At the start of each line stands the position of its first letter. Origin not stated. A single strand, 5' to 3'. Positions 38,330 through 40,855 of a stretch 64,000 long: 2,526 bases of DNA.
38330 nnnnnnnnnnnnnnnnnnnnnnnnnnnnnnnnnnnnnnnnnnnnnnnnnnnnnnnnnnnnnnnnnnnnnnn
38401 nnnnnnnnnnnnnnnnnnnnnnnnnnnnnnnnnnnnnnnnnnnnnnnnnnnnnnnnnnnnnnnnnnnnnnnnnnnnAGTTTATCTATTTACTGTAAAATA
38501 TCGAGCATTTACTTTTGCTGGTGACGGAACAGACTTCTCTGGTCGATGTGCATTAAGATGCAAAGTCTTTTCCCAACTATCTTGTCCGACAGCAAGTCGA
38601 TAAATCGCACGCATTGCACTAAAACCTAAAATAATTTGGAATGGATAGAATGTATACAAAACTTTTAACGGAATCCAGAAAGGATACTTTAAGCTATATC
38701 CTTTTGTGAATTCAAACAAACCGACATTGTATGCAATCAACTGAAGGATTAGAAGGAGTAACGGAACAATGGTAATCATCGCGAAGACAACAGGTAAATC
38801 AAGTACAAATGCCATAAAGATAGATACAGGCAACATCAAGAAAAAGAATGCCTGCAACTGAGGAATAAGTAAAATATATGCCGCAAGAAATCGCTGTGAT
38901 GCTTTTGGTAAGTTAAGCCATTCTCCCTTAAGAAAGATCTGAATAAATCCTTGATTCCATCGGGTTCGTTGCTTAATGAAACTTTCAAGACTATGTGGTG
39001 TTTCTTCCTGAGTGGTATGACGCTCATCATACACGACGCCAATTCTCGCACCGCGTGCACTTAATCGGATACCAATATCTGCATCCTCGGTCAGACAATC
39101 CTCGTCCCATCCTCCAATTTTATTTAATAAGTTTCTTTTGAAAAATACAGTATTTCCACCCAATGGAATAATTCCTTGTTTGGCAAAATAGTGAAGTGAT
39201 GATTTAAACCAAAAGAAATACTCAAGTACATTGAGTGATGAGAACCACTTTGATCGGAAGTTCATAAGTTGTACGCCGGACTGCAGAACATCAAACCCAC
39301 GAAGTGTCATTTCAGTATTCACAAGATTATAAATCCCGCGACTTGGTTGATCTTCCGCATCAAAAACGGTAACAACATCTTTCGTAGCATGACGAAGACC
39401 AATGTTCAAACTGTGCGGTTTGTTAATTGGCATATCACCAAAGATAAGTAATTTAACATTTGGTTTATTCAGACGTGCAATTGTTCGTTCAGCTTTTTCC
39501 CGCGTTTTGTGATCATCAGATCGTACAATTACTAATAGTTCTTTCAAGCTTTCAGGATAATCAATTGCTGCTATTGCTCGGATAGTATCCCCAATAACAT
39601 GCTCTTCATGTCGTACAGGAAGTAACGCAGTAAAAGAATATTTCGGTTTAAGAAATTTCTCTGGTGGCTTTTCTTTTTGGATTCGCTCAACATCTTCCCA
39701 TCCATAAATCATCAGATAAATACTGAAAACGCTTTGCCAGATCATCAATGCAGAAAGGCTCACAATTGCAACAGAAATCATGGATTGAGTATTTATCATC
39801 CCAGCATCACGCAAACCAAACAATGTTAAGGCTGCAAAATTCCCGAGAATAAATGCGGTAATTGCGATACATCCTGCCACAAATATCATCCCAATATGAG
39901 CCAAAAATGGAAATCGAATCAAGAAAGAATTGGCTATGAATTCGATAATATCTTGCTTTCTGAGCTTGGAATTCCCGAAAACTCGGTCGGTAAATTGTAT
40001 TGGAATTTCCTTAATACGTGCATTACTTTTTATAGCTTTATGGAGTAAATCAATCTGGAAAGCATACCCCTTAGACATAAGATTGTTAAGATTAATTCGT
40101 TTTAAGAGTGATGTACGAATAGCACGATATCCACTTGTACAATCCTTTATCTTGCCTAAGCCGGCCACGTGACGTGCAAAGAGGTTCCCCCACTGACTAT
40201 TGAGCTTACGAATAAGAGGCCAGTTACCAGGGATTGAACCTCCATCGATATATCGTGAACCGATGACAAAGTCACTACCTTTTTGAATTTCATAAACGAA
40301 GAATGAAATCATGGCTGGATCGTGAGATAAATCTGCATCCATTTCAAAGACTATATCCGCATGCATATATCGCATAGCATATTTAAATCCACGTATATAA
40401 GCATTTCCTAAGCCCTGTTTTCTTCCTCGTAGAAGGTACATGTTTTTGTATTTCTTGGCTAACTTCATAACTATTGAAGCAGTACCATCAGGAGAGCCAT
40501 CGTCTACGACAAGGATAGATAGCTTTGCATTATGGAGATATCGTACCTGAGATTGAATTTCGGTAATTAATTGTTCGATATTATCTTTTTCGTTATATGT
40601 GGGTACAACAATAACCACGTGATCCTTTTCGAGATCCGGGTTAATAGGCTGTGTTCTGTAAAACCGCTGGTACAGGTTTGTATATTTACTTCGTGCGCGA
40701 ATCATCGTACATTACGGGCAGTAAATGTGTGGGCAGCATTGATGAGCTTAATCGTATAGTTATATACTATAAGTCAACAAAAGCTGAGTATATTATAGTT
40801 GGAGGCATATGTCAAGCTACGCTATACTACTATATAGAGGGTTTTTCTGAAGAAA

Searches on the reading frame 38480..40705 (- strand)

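Call 50: search_protein_families(library=pfam, proteins=[window:38480-40705:-], max_evalue=0.001)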
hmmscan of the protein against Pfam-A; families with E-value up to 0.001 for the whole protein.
window:38480-40705:- (741 aa): 5 families
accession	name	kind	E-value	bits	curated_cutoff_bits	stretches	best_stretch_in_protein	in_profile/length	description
PF13641.12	Glyco_tranf_2_3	-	3.9e-35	122.4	27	1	358-585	3-229/230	Glycosyltransferase like family 2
PF00535.33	Glycos_transf_2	-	5e-35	121.3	23.3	2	32-203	2-166/168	Glycosyl transferase family 2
PF13632.12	Glyco_trans_2_3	-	5.5e-22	79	27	1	445-637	2-180/198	Glycosyl transferase family group 2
PF10111.15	Glyco_tranf_2_2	-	8e-11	42.4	27.3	1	32-126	2-92/276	Glycosyltransferase like family 2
PF13506.12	Glyco_transf_21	-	0.00033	20.6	21.7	1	508-584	92-173/174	Glycosyl transferase family 21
